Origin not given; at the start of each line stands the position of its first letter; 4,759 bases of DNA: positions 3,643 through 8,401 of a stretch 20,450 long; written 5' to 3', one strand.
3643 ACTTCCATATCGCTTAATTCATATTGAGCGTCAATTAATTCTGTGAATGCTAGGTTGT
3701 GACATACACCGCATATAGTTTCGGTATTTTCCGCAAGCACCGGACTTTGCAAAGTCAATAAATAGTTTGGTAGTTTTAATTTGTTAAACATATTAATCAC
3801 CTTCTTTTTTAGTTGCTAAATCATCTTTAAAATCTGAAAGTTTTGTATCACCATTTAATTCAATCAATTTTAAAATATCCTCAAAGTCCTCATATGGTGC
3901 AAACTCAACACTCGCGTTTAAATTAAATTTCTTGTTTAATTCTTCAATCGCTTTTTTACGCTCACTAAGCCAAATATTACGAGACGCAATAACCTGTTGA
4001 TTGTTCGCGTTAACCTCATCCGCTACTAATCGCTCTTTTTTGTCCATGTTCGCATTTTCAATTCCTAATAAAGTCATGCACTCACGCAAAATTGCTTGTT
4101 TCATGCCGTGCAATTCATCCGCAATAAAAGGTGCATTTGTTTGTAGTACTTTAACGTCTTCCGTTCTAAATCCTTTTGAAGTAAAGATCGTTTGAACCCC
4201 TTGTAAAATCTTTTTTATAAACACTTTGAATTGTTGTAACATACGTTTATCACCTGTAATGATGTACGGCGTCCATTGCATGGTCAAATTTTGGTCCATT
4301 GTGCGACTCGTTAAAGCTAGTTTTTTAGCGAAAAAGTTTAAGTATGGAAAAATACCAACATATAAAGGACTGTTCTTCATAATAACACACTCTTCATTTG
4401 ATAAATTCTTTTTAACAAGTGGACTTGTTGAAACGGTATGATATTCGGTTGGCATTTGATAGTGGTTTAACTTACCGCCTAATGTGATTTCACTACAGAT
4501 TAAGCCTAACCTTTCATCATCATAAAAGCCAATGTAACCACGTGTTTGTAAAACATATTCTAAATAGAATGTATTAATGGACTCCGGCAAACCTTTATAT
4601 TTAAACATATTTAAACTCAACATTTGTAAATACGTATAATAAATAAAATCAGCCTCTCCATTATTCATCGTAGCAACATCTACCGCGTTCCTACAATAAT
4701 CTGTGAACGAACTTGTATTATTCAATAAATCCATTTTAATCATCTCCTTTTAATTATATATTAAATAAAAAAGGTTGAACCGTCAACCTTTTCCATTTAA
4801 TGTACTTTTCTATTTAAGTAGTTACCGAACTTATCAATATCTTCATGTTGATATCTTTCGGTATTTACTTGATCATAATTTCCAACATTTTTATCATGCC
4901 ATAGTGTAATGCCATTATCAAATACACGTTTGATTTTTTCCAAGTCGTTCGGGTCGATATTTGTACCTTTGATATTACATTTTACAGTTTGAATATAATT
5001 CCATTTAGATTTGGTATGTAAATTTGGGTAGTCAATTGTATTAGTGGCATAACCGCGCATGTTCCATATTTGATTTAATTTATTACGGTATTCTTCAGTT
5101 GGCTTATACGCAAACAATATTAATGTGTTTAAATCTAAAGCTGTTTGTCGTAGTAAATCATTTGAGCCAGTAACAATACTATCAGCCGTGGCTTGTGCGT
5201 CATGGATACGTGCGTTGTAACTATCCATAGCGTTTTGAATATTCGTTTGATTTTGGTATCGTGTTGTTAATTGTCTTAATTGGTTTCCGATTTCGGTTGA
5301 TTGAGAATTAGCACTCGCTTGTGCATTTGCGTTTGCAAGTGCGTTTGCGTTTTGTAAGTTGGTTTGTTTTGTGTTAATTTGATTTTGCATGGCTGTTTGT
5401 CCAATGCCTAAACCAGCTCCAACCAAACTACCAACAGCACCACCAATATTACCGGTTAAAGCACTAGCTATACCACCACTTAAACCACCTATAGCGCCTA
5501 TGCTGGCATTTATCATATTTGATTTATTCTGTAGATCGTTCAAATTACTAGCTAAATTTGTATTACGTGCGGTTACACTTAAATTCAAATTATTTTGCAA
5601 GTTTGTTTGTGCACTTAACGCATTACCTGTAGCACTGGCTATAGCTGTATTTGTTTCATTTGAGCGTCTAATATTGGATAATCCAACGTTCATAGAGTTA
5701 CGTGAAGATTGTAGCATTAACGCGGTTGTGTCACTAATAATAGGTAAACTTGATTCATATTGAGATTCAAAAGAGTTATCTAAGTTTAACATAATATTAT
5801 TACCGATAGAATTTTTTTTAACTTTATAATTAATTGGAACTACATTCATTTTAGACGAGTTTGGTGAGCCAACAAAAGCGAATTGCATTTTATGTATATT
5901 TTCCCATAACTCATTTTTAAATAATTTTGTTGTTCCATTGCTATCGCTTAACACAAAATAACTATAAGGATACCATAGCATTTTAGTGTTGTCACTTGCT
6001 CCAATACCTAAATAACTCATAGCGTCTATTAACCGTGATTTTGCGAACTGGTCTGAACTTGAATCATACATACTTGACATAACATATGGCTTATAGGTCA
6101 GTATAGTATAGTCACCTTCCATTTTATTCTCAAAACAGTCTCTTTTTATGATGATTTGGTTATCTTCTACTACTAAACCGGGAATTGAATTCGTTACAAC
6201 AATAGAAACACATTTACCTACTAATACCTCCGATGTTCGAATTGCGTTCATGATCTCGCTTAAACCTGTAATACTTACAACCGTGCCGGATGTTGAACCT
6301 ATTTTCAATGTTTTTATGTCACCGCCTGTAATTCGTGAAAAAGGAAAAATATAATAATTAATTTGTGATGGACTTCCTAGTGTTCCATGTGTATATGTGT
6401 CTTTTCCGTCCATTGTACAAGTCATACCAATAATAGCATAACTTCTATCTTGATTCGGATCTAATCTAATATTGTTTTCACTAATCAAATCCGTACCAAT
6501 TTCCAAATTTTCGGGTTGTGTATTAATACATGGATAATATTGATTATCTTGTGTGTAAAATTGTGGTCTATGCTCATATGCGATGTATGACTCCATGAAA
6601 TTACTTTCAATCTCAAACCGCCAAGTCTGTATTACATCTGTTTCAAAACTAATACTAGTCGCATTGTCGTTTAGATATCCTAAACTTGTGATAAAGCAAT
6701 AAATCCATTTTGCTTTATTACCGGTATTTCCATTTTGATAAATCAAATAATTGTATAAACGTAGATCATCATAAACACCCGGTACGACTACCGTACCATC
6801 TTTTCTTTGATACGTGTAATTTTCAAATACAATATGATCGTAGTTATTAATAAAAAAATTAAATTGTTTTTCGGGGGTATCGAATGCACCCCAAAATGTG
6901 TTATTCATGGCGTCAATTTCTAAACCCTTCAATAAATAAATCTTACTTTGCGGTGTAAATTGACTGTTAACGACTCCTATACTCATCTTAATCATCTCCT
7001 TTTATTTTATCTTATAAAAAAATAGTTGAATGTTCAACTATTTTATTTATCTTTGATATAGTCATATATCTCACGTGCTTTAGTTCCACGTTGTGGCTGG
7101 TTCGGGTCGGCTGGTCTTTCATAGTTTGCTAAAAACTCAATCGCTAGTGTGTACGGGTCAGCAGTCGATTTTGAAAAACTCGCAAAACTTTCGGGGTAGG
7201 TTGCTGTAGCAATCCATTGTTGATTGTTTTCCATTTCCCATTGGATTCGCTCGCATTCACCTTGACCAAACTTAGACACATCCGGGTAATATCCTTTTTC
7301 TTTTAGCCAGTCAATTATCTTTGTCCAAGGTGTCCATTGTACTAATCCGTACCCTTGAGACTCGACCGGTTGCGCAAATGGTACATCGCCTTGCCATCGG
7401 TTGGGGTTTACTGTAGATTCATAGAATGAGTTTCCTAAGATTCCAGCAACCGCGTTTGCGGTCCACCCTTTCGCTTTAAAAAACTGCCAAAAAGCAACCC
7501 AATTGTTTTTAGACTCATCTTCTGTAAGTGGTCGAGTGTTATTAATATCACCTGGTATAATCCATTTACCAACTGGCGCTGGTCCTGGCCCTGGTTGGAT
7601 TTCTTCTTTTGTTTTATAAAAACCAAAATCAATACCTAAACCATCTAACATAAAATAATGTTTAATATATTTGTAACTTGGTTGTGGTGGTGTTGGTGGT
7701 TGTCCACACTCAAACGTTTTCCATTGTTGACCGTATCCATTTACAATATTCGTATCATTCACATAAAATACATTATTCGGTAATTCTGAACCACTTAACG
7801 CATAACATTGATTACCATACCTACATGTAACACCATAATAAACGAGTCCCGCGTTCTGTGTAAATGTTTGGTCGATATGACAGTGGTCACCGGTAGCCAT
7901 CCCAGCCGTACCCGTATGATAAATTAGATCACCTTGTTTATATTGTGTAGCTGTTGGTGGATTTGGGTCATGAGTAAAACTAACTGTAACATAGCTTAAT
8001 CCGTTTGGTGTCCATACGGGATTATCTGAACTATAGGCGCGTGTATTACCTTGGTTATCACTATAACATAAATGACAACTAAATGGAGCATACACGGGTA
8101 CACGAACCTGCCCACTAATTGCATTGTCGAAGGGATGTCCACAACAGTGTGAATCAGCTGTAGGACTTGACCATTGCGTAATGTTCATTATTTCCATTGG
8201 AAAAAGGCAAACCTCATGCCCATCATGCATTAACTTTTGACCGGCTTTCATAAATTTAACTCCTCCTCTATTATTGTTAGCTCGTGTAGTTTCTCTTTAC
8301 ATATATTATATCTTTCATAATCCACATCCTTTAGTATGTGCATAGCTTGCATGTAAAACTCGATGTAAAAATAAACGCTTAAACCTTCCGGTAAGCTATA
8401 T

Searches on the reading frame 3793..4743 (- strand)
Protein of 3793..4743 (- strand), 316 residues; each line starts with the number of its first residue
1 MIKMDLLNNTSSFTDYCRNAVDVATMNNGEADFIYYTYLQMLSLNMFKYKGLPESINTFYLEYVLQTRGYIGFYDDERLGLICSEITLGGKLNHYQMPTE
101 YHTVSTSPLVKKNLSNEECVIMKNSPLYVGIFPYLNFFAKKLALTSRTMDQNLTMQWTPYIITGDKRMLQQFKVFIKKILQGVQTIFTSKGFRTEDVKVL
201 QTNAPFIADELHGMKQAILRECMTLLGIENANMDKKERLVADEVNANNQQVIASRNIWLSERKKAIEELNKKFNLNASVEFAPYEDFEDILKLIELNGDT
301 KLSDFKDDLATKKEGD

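Call 6: search_protein_families(library=pfam, proteins=[window:3793-4743:-], max_evalue=0.01)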
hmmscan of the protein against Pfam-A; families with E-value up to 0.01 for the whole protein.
window:3793-4743:- (316 aa): 1 family
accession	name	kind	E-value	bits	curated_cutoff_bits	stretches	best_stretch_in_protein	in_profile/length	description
PF05352.17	Phage_connector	-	4.7e-57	194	25.6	1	34-282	19-277/281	Phage Connector (GP10)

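Call 7: search_protein_families(library=phrogs, proteins=[window:3793-4743:-], max_evalue=0.01)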
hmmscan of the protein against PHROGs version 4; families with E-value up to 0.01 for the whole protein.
window:3793-4743:- (316 aa): 1 family
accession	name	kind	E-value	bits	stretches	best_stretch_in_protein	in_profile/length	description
phrog_2038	-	connector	7.6e-68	230.2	1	30-282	23-289/314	upper collar connector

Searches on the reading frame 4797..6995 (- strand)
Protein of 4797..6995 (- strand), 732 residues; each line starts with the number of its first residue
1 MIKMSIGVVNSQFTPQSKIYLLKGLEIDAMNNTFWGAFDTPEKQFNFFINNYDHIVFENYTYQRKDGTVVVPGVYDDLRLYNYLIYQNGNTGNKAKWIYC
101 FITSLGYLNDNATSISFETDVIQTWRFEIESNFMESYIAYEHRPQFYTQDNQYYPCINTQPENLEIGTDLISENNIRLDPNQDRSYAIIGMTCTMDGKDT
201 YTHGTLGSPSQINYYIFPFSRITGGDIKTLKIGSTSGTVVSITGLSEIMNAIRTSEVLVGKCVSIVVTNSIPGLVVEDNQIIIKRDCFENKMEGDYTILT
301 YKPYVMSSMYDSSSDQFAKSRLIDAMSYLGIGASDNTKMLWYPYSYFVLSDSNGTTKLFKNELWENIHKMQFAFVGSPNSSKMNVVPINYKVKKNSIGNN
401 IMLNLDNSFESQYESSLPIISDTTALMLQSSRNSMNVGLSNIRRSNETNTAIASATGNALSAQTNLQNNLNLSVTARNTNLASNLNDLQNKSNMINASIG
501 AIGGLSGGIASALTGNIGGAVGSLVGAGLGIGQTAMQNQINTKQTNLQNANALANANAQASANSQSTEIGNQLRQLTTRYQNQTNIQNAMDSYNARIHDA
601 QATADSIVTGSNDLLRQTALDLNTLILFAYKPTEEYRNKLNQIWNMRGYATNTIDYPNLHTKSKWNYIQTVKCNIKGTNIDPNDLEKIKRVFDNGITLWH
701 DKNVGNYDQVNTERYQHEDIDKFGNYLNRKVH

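Call 6: search_protein_families(library=pfam, proteins=[window:4797-6995:-], max_evalue=0.01)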
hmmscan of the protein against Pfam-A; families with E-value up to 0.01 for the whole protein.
window:4797-6995:- (732 aa): 2 families
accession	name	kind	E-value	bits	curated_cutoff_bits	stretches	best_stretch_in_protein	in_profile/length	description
PF20934.2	phi29_gp9_C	-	8.8e-28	97.7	27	2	590-710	328-447/449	Bacillus phage phi29, Tail knob protein gp9, C-terminal domain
PF16838.11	Caud_tail_N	-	3.6e-10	40.8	27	1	31-129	18-119/120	Caudoviral major tail protein N-terminus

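Call 7: search_protein_families(library=phrogs, proteins=[window:4797-6995:-], max_evalue=0.01)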
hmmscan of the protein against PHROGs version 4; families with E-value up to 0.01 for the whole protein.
window:4797-6995:- (732 aa): 3 families
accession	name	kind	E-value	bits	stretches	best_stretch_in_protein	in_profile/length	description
phrog_2248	-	tail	2.5e-71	242.1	1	16-712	4-584/590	tail protein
phrog_16740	-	tail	7.1e-17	62.8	1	554-713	231-397/399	tail protein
phrog_16615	-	other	2e-07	31.2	1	38-174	22-155/529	peptidase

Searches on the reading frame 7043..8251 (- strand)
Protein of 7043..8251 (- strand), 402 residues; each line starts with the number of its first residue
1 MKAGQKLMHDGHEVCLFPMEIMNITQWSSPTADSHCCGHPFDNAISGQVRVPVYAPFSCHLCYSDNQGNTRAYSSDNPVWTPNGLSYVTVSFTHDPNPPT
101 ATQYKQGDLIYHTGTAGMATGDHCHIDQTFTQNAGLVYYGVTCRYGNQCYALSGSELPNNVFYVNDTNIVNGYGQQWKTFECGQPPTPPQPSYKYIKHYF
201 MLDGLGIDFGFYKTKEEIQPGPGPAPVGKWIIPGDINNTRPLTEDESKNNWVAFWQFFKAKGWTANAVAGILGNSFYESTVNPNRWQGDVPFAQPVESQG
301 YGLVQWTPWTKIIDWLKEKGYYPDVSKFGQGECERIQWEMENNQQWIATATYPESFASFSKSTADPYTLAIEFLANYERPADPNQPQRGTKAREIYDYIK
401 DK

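Call 6: search_protein_families(library=pfam, proteins=[window:7043-8251:-], max_evalue=0.01)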
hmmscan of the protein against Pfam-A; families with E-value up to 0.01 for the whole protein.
window:7043-8251:- (402 aa): 1 family
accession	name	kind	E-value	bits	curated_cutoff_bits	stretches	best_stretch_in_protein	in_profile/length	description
PF18013.6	Phage_lysozyme2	-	4.2e-33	114.9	28.2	1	251-398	3-139/140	Phage tail lysozyme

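Call 7: search_protein_families(library=phrogs, proteins=[window:7043-8251:-], max_evalue=0.01)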
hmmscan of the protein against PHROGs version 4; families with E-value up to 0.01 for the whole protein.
window:7043-8251:- (402 aa): 7 families
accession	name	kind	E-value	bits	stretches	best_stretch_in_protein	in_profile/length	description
phrog_11037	-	unknown function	9.9e-63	213.5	2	243-399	10-158/365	-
phrog_9066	-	lysis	1.3e-17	64.8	1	1-181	1-171/413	endolysin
phrog_1067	-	head and packaging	1.3e-07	31.5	1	241-401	564-726/991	minor head protein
phrog_9570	-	tail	1.9e-06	28.1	1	254-388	483-603/689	tail length tape measure protein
phrog_8949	-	unknown function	0.00011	22.8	1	255-311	340-388/557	-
phrog_20388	-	lysis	0.00085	19.4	0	247-287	5-45/527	endolysin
phrog_512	-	unknown function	0.0015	19.2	1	265-309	74-119/199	-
